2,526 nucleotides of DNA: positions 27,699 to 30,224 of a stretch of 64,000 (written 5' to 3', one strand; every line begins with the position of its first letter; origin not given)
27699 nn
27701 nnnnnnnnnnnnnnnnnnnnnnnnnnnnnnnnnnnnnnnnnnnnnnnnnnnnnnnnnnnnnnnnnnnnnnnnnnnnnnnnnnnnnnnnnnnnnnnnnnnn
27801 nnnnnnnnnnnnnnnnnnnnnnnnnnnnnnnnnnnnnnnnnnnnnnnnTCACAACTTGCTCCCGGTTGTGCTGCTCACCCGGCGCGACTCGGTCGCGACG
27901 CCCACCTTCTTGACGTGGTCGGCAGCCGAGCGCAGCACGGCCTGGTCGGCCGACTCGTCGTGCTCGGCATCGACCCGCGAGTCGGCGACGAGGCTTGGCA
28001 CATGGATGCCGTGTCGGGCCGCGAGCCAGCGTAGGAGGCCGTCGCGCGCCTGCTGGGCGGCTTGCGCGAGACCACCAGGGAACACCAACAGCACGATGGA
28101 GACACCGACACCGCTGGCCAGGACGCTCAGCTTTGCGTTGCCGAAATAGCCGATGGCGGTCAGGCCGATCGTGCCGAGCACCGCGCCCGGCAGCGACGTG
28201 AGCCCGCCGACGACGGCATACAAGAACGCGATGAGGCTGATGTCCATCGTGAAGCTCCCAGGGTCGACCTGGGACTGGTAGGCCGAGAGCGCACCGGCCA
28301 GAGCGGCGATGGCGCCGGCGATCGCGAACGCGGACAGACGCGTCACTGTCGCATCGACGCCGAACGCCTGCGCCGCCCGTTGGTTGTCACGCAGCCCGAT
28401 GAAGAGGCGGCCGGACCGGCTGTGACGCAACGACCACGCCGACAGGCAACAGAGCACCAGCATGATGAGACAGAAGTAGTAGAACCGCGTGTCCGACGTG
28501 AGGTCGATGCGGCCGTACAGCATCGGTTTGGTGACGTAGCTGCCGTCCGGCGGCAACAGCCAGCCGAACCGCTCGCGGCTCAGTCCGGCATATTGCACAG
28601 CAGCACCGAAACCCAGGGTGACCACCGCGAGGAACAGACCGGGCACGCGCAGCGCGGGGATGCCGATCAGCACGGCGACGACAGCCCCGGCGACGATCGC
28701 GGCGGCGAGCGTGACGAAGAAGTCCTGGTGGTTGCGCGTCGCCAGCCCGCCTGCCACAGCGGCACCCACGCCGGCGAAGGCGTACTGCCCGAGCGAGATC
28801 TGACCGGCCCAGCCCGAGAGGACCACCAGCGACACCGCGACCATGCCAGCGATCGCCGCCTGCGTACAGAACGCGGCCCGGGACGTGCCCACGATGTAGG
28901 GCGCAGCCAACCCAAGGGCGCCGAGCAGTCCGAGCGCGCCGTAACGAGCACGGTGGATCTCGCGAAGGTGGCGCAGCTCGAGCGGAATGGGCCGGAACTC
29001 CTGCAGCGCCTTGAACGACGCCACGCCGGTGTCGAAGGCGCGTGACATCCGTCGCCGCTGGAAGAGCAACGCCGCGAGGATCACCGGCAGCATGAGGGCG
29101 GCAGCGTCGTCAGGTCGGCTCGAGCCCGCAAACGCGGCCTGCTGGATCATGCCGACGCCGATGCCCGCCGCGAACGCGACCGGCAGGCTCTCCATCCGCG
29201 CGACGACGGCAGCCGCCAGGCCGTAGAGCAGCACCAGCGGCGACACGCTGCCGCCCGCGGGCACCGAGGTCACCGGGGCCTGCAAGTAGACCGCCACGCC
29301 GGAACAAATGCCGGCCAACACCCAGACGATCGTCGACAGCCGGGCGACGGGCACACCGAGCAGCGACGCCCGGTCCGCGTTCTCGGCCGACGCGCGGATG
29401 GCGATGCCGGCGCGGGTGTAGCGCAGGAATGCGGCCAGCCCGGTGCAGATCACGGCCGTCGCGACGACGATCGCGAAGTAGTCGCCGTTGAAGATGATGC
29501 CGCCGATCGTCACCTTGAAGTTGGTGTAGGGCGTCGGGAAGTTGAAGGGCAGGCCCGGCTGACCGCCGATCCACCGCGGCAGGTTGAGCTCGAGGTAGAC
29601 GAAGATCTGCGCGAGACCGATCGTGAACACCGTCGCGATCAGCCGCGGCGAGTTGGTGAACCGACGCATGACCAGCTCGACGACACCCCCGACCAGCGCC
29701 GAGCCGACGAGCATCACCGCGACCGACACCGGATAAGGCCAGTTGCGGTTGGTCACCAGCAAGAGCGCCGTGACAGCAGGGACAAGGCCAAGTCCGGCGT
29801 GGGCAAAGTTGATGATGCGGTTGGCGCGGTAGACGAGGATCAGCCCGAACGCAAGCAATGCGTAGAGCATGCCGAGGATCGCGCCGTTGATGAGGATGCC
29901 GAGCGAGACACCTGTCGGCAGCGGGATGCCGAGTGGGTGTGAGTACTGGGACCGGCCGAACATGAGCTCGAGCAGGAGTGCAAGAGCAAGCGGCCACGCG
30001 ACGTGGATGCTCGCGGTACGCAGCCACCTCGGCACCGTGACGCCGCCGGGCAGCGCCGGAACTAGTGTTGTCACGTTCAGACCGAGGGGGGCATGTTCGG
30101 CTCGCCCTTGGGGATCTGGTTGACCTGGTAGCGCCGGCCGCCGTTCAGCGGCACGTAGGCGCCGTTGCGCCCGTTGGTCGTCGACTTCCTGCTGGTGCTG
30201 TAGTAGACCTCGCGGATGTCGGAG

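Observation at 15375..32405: Two paralogous, face-to-face HAAT-type ABC operons, each with a conserved uncharacterised fourth component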

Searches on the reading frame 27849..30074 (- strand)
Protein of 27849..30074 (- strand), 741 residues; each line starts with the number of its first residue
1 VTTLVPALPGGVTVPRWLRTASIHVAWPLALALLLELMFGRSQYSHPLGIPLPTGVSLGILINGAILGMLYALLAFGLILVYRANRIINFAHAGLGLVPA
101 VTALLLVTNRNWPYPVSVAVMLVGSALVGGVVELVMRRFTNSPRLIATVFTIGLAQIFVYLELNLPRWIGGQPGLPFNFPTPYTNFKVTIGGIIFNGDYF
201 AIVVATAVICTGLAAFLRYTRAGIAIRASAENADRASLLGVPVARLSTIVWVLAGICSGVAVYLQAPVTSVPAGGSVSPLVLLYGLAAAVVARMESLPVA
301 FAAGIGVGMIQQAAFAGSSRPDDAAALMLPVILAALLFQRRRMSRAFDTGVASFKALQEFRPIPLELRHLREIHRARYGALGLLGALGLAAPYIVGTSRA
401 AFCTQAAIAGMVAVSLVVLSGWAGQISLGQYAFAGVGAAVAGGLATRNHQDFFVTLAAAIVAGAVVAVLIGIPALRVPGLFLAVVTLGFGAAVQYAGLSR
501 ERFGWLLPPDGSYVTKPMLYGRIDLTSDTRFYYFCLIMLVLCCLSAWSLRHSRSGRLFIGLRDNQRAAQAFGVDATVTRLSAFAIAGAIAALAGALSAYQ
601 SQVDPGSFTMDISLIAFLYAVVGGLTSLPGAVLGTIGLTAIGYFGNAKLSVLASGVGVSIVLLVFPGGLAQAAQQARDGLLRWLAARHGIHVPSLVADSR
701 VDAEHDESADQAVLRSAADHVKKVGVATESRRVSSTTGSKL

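Call 3: search_protein_families(library=pfam, proteins=[window:27849-30074:-])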
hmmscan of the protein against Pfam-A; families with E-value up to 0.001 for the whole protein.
window:27849-30074:- (741 aa): 1 family
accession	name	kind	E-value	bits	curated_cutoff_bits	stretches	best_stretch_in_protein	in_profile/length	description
PF02653.21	BPD_transp_2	-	4.4e-55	187.2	26.8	2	401-643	4-244/269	Branched-chain amino acid transport system / permease component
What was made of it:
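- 27849..30074 (-): c2m: 741-aa fused LivH-LivM type permease. BPD_transp_2 x2, E 4.4e-55 (call 3).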

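Call 4: search_protein_families(library=ncbifam, proteins=[window:27849-30074:-], max_evalue=0.01)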
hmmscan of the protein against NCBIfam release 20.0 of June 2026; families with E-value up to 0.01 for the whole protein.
window:27849-30074:- (741 aa): 11 families
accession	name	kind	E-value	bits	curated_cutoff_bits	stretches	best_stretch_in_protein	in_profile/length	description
TIGR03408.1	urea_trans_UrtC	equivalog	2.2e-20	73.6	296.2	1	449-641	85-279/313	urea ABC transporter permease subunit UrtC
TIGR03409.1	urea_trans_UrtB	equivalog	1.5e-18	67.5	250.3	2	61-336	4-278/291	urea ABC transporter permease subunit UrtB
NF008450.0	PRK11301.1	subfamily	2.6e-18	66.6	366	2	531-641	261-375/418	high-affinity branched-chain amino acid ABC transporter permease LivM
TIGR03727.1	urea_t_UrtC_arc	equivalog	1.5e-16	60.3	575.55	1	528-707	192-362/369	urea ABC transporter, permease protein UrtC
NF008011.0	PRK10740.1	equivalog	1.9e-13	50.7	379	2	61-316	12-273/308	high-affinity branched-chain amino acid ABC transporter permease LivH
TIGR03622.1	urea_t_UrtB_arc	equivalog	2.2e-10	40.3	374.25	2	72-292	15-226/284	urea ABC transporter, permease protein UrtB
NF011961.0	PRK15432.1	equivalog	1.2e-09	37.9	388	1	435-636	72-266/344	autoinducer 2 ABC transporter permease LsrC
NF008630.0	PRK11618.1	equivalog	2e-05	24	363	0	74-261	49-225/331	galactofuranose ABC transporter, permease protein YjfF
NF008441.0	PRK11285.1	equivalog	0.0002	20.5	378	1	537-632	184-278/333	L-arabinose ABC transporter permease AraH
NF040906.3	GguB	equivalog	0.00066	19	450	1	533-638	226-337/375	multiple monosaccharide ABC transporter permease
NF007014.0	PRK09478.1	equivalog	0.0017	17.7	386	1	529-636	181-287/336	galactose/methyl galactoside ABC transporter permease MglC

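Call 59: search_solved_structures(query=window:27849-30074:-, max_evalue=0.001)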
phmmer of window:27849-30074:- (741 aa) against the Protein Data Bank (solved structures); distinct sequences matched with E-value up to 0.001: 0.
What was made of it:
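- Tried and rejected: No solved relative (call 59).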
